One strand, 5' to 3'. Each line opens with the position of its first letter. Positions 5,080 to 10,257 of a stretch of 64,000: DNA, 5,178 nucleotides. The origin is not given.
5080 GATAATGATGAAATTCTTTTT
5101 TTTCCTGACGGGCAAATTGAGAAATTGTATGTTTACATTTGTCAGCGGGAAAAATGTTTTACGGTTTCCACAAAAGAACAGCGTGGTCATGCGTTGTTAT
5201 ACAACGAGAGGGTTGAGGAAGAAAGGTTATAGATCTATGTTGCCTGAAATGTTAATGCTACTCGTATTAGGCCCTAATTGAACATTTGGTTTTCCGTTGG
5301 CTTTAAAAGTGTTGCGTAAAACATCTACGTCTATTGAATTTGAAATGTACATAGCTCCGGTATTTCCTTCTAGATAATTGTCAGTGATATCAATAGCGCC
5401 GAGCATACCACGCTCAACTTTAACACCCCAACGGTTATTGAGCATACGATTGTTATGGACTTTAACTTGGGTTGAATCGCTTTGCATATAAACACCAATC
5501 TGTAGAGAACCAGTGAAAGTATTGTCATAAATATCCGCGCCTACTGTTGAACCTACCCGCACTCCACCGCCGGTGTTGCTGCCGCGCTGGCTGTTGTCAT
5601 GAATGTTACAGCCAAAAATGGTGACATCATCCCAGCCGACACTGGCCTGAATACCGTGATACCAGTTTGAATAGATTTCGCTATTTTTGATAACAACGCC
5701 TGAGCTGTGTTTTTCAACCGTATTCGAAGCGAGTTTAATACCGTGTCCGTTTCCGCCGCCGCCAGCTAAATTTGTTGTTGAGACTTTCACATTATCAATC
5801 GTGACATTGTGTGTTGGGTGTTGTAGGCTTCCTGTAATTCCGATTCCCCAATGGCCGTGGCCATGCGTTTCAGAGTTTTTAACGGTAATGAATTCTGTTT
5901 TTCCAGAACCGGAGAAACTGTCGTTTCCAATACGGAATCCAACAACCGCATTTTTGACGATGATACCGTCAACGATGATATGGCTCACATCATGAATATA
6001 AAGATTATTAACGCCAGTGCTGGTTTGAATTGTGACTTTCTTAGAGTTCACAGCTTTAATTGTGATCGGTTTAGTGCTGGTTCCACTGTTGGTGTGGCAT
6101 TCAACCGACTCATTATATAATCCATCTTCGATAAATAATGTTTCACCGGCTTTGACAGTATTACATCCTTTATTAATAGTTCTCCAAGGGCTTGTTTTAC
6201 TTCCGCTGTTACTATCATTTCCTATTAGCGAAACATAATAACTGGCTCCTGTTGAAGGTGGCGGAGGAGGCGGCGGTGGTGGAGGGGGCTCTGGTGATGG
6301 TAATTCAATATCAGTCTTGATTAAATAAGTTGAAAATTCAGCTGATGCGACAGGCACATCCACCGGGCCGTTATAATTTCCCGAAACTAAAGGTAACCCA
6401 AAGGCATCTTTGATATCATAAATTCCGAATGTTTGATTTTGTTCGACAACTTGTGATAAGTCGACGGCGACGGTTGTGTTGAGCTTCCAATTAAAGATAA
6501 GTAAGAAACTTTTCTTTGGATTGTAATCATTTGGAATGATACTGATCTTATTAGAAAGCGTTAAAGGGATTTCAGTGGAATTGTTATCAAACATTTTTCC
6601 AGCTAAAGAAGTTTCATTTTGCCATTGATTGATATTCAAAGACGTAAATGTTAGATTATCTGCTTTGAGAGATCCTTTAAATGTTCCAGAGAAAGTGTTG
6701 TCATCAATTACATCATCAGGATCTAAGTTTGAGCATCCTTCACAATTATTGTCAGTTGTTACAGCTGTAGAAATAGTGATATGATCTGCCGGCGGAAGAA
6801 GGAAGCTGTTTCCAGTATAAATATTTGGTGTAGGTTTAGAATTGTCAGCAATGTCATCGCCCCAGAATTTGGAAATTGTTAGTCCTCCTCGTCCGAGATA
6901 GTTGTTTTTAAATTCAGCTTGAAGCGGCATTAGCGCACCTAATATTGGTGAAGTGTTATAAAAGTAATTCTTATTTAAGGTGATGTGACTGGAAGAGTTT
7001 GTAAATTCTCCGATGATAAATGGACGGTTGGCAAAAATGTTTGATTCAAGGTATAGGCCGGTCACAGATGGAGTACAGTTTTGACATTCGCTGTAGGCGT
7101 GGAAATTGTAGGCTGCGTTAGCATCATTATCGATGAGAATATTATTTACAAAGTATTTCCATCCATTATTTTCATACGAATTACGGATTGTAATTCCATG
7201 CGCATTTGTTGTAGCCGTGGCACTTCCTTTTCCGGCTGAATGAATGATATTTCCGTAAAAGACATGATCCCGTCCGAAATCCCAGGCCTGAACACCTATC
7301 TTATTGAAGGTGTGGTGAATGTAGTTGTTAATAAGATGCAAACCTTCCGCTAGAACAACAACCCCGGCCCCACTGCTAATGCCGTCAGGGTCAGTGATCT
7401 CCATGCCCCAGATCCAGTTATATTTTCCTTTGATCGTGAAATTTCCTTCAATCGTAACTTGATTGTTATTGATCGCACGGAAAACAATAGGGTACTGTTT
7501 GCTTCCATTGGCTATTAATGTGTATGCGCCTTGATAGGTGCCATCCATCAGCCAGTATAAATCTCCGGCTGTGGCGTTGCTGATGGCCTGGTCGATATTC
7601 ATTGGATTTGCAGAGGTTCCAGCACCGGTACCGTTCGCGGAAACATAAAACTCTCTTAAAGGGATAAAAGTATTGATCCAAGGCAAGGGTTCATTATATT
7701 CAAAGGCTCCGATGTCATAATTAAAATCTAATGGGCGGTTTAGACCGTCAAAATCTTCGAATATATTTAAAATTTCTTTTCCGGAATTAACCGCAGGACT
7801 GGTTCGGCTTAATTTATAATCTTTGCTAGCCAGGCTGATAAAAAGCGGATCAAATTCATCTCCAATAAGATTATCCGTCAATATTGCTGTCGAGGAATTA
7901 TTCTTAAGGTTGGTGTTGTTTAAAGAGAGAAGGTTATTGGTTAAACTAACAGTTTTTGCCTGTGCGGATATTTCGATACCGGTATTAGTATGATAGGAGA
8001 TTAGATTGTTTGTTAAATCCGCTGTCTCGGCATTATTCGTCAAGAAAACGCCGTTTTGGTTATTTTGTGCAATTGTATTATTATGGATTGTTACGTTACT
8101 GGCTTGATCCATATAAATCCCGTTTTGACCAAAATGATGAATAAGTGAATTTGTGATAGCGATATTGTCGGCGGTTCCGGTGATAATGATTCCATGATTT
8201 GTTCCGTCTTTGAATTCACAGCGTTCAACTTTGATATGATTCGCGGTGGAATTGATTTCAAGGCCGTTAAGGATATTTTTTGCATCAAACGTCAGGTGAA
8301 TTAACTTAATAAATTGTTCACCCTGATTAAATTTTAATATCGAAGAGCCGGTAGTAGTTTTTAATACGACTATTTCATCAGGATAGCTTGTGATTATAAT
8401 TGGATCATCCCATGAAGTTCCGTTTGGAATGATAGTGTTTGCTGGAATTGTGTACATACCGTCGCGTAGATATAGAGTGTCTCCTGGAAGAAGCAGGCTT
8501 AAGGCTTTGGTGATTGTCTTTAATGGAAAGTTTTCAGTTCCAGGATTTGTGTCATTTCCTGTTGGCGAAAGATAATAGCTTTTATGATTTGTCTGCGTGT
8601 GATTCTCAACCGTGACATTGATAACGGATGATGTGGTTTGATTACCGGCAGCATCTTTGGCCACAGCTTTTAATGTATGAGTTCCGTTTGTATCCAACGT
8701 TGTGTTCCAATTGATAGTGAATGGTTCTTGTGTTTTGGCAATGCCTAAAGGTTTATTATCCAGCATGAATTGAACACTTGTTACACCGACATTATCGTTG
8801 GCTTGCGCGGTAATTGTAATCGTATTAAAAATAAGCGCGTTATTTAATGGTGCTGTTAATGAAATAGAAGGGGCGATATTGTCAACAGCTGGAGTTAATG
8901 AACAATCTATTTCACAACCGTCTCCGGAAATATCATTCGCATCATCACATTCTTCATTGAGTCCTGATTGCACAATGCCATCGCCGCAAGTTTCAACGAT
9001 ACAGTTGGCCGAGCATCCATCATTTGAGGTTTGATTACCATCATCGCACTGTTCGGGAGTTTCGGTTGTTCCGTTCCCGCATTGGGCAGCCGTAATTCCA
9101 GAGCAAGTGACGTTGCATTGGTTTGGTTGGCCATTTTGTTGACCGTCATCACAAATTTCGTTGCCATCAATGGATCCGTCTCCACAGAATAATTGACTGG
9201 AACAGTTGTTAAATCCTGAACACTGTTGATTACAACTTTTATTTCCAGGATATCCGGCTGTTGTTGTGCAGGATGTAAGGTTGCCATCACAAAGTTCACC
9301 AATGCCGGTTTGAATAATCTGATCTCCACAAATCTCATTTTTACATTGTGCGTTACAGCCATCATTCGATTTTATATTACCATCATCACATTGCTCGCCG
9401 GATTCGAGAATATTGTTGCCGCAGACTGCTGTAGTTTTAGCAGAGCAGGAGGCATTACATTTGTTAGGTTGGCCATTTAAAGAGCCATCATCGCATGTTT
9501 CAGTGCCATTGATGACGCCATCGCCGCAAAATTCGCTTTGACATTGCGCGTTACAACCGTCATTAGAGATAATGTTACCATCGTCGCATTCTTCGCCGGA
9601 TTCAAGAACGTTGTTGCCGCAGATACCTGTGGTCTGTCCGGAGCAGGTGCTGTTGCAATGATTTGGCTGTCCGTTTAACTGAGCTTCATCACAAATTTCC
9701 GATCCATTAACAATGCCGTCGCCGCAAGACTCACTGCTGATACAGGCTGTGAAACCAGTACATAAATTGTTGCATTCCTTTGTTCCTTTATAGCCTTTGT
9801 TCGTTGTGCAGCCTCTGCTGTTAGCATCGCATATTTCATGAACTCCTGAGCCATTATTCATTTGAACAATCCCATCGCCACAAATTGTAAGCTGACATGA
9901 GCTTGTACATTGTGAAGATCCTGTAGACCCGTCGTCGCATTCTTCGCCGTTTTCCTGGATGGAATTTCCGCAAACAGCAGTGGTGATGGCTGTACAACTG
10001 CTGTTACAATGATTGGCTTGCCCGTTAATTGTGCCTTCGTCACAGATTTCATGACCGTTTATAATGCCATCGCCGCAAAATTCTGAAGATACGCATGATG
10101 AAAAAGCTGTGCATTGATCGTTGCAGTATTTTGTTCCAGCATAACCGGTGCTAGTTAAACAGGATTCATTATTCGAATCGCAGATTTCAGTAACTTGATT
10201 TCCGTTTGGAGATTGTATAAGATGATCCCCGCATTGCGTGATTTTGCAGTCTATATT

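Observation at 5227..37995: The two giant proteins share beta-helix modules on different targeting arrays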

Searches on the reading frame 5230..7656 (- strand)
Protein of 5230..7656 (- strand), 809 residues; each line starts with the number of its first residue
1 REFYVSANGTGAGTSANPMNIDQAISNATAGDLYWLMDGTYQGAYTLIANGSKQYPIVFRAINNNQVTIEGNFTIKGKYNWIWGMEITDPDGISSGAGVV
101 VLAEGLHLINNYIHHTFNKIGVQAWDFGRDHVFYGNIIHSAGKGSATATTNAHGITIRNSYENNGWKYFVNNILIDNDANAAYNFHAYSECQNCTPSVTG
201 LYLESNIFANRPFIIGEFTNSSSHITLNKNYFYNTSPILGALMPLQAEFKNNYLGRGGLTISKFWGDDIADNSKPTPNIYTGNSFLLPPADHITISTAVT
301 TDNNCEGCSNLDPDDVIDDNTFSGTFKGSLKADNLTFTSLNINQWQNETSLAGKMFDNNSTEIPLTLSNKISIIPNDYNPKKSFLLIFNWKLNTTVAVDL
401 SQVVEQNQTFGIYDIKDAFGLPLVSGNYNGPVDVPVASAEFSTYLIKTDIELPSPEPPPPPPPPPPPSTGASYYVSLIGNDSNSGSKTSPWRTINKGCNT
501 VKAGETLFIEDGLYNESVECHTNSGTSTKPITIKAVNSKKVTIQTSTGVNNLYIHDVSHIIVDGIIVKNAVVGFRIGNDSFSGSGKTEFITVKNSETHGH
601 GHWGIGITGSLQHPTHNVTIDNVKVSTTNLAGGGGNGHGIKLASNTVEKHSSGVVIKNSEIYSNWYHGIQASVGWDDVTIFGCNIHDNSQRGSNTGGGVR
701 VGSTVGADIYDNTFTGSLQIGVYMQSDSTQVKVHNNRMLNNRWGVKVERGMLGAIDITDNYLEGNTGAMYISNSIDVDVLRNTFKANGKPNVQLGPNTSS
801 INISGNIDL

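Call 49: find_related_loci(query=window:5230-7656:-, collection=metagenome_contigs, flank=10000)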
Query window:5230-7656:- (809 aa) in metagenome_contigs; peptide patterns used: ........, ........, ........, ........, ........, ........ (x = any residue, [..] = any of these).
48 stretches matched a pattern, but none encodes a relative of the query by tblastn (E <= 1e-3).

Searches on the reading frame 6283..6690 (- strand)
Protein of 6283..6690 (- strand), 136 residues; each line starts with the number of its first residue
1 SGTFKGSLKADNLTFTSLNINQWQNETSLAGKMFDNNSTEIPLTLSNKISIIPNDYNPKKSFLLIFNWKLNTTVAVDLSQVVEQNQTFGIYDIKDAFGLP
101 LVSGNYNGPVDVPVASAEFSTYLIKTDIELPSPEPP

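Call 58: search_protein_families(library=pfam, proteins=[window:6283-6690:-], max_evalue=1)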
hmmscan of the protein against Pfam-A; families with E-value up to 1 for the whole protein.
window:6283-6690:- (136 aa): 0 families

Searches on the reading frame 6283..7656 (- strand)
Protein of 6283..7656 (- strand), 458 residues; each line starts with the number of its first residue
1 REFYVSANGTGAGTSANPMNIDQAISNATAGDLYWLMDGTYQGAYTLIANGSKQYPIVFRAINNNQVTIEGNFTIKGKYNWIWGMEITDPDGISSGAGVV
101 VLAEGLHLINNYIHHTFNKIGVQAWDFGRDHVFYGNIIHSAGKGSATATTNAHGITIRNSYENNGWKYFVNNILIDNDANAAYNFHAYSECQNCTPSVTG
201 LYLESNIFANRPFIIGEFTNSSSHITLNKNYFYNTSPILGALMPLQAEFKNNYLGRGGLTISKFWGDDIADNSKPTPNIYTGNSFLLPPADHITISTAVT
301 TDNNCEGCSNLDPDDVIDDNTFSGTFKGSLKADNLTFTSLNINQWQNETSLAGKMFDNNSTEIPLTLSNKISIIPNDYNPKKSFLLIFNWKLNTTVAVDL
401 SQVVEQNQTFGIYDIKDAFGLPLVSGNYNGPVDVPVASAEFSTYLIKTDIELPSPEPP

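Call 58: search_protein_families(library=pfam, proteins=[window:6283-7656:-], max_evalue=1)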
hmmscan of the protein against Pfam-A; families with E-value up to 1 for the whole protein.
window:6283-7656:- (458 aa): 1 family
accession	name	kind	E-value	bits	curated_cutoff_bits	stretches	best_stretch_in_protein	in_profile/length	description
PF14592.12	Chondroitinas_B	-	5.1e-06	26.2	24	1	17-79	3-68/426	Chondroitinase B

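Call 79: search_protein_families(library=phrogs, proteins=[window:6283-7656:-], max_evalue=0.00001)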
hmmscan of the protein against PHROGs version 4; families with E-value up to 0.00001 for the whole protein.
window:6283-7656:- (458 aa): 0 families

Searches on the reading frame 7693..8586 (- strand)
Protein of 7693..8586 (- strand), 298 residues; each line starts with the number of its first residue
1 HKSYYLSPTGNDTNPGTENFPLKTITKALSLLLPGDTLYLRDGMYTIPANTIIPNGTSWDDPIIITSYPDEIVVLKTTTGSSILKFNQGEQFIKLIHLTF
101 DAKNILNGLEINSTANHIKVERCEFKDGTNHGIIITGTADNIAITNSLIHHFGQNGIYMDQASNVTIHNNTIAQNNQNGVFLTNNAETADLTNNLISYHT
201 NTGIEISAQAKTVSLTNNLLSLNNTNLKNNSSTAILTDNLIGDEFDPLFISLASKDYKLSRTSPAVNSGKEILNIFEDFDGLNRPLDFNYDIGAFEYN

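Call 15: find_homologous_proteins(query=window:7693-8586:-, max_evalue=0.00001)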
Query window:7693-8586:- (298 aa): 4 proteins with E <= 0.00001 among 4304 candidates.
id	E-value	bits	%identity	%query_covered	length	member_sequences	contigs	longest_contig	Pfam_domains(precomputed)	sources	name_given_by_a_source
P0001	6.0e-27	113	29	99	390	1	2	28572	PF13229.13,PF07602.18,PF22842.4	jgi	jgi:hypothetical protein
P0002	1.2e-18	86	33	42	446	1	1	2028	PF13229.13,PF22842.4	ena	-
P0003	2.1e-12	65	30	59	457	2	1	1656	PF13229.13,PF07602.18,PF22842.4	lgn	-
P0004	5.7e-9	54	32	48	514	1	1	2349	PF13229.13,PF05048.20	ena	-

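Call 26: search_protein_representatives(protein=window:7693-8586:-)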
Query: 298 residues. Proteins with E-value up to 0.001 (for the whole library): 15914; up to 1e-10: 2808; up to 1e-30: 137. The best 150 are listed.
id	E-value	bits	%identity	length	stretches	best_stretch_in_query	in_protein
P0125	1.0e-87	310.6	52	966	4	153-298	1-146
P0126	2.8e-77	276.3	32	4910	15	129-297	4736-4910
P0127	8.5e-61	222.2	33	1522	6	5-158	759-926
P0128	2.0e-59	217.7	28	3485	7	7-268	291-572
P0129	5.2e-58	213.1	35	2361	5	20-196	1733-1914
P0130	4.7e-57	209.9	31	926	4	3-190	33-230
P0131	5.2e-56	206.5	31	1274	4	4-196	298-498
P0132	1.8e-54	201.5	33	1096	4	2-175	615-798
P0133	3.4e-51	190.7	35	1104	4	3-151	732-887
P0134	6.1e-50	186.6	32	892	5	4-208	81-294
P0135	7.1e-50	186.4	32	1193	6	137-297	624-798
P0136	1.5e-48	182.0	32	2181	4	4-172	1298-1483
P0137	2.0e-48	181.7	37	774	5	3-109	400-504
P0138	5.5e-44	167.1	30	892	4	91-297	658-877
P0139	1.8e-43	165.4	34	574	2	3-209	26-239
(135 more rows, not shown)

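Call 56: find_encoding_contigs(protein=P0001, flank=10000, max_places=1)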
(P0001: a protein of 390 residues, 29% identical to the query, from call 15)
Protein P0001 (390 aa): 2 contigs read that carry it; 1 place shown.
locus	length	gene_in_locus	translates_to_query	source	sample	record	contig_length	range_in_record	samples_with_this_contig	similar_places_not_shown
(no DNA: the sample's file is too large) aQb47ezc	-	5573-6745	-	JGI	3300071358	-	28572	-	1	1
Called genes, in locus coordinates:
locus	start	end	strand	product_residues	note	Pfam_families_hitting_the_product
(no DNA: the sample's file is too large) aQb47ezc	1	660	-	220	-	?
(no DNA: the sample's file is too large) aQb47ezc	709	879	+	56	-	-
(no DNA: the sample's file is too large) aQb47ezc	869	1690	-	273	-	PF13489:Methyltransf_23, PF13847:Methyltransf_31 (faint), PF08241:Methyltransf_11, PF08242:Methyltransf_12, PF13649:Methyltransf_25, PF01209:Ubie_methyltran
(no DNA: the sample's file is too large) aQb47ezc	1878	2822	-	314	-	-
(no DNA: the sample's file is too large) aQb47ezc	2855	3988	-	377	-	PF02350:Epimerase_2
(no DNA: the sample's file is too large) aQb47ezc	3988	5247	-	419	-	PF13439:Glyco_transf_4, PF13579:Glyco_trans_4_4, PF00534:Glycos_transf_1, PF13692:Glyco_trans_1_4, PF13524:Glyco_trans_1_2 (weak)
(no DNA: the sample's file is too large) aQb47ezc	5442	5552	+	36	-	-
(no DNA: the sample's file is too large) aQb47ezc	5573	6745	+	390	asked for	PF07602:DUF1565 (weak), PF22842:Pel9A-like_beta_helix, PF13229:Beta_helix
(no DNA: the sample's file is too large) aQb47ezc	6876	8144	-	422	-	PF00534:Glycos_transf_1, PF13692:Glyco_trans_1_4, PF13524:Glyco_trans_1_2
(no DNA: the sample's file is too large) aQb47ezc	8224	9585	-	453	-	PF27533:CapK_C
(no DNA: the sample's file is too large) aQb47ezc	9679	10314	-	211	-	PF00132:Hexapep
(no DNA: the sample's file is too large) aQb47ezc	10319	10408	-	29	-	-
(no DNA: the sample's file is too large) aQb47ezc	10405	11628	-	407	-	PF09587:PGA_cap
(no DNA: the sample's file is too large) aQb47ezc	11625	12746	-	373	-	PF13439:Glyco_transf_4, PF13579:Glyco_trans_4_4, PF13524:Glyco_trans_1_2 (faint), PF00534:Glycos_transf_1, PF13692:Glyco_trans_1_4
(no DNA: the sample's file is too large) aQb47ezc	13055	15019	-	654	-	PF13522:GATase_6, PF13537:GATase_7, PF00733:Asn_synthase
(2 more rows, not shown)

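Call 79: search_protein_families(library=phrogs, proteins=[window:7693-8586:-], max_evalue=0.00001)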
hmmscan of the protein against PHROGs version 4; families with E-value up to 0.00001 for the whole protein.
window:7693-8586:- (298 aa): 1 family
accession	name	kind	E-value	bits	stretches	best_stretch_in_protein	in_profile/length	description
phrog_7173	-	tail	9.3e-06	25.8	0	118-242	441-569/626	tail spike protein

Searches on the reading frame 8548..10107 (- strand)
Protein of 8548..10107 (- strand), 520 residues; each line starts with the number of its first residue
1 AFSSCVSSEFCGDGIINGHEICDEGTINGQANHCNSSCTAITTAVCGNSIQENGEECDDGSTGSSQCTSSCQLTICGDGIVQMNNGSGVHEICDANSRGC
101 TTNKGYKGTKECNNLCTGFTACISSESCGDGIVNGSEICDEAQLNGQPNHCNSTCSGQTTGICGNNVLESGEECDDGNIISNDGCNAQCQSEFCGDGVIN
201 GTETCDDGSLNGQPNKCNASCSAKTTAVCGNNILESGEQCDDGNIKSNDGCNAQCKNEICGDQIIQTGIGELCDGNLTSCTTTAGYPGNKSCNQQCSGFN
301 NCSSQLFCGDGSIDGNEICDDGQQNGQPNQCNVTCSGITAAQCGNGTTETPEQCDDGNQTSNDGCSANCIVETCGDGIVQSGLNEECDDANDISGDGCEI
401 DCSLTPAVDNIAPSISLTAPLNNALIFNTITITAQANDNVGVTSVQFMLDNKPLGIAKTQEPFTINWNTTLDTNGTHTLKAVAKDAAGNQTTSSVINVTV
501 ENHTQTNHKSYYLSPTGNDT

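Call 60: find_homologous_proteins(query=window:8548-10107:-, max_evalue=1e-10)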
Query window:8548-10107:- (520 aa): 4407 proteins with E <= 1e-10 among 8000 candidates; the best 120 are listed.
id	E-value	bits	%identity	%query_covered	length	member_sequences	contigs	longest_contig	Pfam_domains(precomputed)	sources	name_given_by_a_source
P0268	3.0e-86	308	42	54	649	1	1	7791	PF13948.12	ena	-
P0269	9.7e-86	307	35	75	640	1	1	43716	PF13948.12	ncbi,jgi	ncbi:MAG: hypothetical protein RL685_393 [Pseudomonadota bacterium]|jgi:cysteine-rich repeat protein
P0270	2.0e-85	306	42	74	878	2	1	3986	PF13948.12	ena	-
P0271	5.7e-80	288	38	76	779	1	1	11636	PF26549.1,PF13948.12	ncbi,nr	ncbi:MAG: DUF4215 domain-containing protein, partial [Deltaproteobacteria bacterium]|nr:DUF4215 doma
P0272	2.5e-78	282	37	71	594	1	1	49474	PF13948.12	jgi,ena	-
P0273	5.2e-78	281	45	23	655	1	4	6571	PF03935.23,PF02494.23,PF13927.13,PF17957.8,PF13750.13,PF16355.12,PF17996.8,PF00722.29,PF06832.19,PF19077.7,PF09134.17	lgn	-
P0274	9.4e-78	280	31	67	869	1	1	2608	PF13948.12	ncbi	ncbi:MAG: DUF4215 domain-containing protein, partial [Anderseniella sp.]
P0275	8.7e-77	277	38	68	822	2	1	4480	PF13948.12,PF00353.26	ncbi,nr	ncbi:DUF4215 domain-containing protein, partial [Patescibacteria group bacterium]|nr:DUF4215 domain-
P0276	7.5e-75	271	39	54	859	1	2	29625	PF13948.12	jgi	jgi:cysteine-rich repeat protein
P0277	1.4e-73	267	40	76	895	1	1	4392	PF04151.22,PF13948.12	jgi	jgi:cysteine-rich repeat protein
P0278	2.6e-73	266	31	99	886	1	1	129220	PF13948.12,PF02018.24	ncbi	-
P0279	3.3e-73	265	42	56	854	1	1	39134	PF04151.22,PF13948.12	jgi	jgi:cysteine-rich repeat protein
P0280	4.2e-73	265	43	44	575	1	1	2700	PF13948.12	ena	-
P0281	6.9e-73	264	35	74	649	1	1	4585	PF13948.12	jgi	-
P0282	4.6e-72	262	36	78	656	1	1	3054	PF13948.12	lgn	-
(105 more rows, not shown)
